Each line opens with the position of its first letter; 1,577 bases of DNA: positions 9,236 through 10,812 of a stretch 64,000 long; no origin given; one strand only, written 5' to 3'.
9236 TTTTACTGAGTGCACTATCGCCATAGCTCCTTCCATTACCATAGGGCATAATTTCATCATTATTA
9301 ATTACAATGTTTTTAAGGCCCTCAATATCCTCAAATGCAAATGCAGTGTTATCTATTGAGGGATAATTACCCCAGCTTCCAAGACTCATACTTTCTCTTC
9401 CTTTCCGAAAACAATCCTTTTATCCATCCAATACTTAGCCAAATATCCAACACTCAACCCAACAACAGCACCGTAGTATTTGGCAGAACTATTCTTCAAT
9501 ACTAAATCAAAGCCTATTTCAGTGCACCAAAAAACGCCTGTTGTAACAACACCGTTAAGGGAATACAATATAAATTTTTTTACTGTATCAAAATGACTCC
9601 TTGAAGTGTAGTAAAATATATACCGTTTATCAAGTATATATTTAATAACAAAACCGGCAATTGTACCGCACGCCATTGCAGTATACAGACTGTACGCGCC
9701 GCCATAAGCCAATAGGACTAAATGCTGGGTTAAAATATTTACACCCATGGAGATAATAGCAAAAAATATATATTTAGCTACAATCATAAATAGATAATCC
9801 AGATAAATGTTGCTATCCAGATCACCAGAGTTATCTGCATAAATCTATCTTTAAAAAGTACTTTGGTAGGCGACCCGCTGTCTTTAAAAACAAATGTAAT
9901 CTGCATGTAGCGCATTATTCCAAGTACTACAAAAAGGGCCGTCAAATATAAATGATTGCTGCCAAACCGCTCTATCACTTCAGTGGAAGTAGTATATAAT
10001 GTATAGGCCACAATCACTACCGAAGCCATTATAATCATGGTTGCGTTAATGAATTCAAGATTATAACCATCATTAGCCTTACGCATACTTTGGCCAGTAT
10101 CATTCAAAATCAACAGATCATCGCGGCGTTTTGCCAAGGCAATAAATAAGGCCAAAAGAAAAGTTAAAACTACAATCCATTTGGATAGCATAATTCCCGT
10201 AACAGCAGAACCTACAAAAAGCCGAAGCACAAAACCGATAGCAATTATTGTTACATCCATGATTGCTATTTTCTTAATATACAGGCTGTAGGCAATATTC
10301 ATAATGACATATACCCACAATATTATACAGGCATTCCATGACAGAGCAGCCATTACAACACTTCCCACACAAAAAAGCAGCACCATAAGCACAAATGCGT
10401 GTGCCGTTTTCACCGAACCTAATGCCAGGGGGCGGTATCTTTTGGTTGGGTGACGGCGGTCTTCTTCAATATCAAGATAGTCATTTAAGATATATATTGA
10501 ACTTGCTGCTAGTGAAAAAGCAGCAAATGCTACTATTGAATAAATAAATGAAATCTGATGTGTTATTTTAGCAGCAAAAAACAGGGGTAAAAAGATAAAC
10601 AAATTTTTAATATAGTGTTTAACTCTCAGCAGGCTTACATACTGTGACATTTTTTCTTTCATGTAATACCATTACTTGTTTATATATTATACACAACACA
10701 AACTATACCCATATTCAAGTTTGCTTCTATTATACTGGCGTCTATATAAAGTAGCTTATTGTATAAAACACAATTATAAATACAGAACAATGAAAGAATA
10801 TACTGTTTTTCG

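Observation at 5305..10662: Complete decaprenylphosphoryl-D-arabinofuranose-type donor pathway as a single six-gene operon outside Actinobacteria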

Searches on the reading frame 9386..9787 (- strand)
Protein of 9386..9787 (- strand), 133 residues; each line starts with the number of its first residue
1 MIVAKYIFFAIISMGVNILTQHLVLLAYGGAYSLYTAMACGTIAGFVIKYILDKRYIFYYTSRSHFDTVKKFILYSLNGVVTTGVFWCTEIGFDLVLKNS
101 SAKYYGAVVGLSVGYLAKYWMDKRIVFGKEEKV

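Call 3: search_protein_families(library=pfam, proteins=[window:9386-9787:-], max_evalue=0.01)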
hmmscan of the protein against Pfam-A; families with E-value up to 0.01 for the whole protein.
window:9386-9787:- (133 aa): 1 family
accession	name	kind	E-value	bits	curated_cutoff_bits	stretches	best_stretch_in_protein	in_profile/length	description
PF04138.20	GtrA_DPMS_TM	-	1.3e-07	32.2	26.1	1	5-127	1-117/117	GtrA/DPMS, transmembrane domain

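Call 4: search_protein_families(library=ncbifam, proteins=[window:9386-9787:-], max_evalue=0.01)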
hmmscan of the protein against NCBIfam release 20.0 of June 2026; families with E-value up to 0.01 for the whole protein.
window:9386-9787:- (133 aa): 1 family
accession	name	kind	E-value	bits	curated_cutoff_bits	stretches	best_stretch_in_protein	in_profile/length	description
NF037976.1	gtrA_1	subfamily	7e-43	145.8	50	1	3-127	2-126/126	GtrA family protein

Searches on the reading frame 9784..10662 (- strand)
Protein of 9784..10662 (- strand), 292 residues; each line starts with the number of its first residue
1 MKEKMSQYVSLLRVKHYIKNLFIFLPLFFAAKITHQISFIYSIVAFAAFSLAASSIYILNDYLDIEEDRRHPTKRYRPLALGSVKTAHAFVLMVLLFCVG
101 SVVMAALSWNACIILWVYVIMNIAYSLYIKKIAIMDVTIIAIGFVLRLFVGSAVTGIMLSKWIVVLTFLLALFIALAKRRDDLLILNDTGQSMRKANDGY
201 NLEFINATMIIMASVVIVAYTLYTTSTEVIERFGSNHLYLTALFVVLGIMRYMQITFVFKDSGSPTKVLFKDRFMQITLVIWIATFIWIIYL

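Call 3: search_protein_families(library=pfam, proteins=[window:9784-10662:-], max_evalue=0.01)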
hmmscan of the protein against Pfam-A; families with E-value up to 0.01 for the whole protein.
window:9784-10662:- (292 aa): 1 family
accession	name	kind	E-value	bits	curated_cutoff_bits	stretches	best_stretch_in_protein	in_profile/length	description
PF01040.23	UbiA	-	5.2e-21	75.5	34.2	1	29-177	9-158/250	UbiA prenyltransferase family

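Call 4: search_protein_families(library=ncbifam, proteins=[window:9784-10662:-], max_evalue=0.01)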
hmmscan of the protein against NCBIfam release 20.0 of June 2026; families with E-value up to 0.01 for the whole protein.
window:9784-10662:- (292 aa): 15 families
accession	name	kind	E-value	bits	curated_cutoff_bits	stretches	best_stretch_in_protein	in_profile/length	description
NF008977.0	PRK12324.1-2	equivalog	3.3e-67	227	234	1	4-291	1-288/297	decaprenyl-phosphate phosphoribosyltransferase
NF008978.0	PRK12324.1-4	equivalog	3.1e-55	187.4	207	1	8-291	35-320/322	decaprenyl-phosphate phosphoribosyltransferase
NF006088.0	PRK08238.1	equivalog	5.3e-54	183.6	351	1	3-288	190-478/482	UbiA family prenyltransferase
NF008976.0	PRK12324.1-1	equivalog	5.6e-46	157.3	474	1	9-286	22-299/306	decaprenyl-phosphate phosphoribosyltransferase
NF009523.0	PRK12884.1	equivalog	6e-16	58.5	269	1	3-259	2-248/279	prenyltransferase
NF009521.0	PRK12882.1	equivalog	1.9e-09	37.2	296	1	2-275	2-268/280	geranylgeranylglycerol-phosphate geranylgeranyltransferase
TIGR01474.1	ubiA_proteo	equivalog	1.6e-07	31.1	275.45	1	6-264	2-258/282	4-hydroxybenzoate octaprenyltransferase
TIGR01473.1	cyoE_ctaB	equivalog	1.9e-06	27.8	210.3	1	7-276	2-269/281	heme o synthase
NF009522.0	PRK12883.1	equivalog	2.3e-06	27.3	353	1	42-177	39-173/279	geranylgeranylglycerol-phosphate geranylgeranyltransferase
NF035940.1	prenyl_rel_EboC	equivalog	3.2e-05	23.5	250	1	35-175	35-171/292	UbiA-like protein EboC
NF003349.0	PRK04375.1-2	equivalog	5.8e-05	22.4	246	1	3-170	23-190/318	heme o synthase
NF009514.0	PRK12873.1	equivalog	0.00015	21.2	246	1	2-183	7-202/297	4-hydroxybenzoate polyprenyltransferase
NF009609.0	PRK13106.1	equivalog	0.0004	19.9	349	1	3-173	13-182/301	prenyltransferase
NF005742.0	PRK07566.1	equivalog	0.00061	19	313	1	33-159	182-310/315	chlorophyll synthase ChlG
NF009516.0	PRK12875.1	equivalog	0.0008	18.6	205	1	27-126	40-140/292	prenyltransferase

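Call 6: search_solved_structures(query=window:9784-10662:-, show_alignments=1)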
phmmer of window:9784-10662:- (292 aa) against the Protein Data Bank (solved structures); distinct sequences matched with E-value up to 0.001: 2.
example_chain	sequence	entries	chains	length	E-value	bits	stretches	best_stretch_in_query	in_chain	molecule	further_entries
8j8j_D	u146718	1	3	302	4e-36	128.3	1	9-286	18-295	Decaprenyl-phosphate phosphoribosyltransferase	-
8j8k_A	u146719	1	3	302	2.9e-24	89.4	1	9-286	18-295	Decaprenyl-phosphate phosphoribosyltransferase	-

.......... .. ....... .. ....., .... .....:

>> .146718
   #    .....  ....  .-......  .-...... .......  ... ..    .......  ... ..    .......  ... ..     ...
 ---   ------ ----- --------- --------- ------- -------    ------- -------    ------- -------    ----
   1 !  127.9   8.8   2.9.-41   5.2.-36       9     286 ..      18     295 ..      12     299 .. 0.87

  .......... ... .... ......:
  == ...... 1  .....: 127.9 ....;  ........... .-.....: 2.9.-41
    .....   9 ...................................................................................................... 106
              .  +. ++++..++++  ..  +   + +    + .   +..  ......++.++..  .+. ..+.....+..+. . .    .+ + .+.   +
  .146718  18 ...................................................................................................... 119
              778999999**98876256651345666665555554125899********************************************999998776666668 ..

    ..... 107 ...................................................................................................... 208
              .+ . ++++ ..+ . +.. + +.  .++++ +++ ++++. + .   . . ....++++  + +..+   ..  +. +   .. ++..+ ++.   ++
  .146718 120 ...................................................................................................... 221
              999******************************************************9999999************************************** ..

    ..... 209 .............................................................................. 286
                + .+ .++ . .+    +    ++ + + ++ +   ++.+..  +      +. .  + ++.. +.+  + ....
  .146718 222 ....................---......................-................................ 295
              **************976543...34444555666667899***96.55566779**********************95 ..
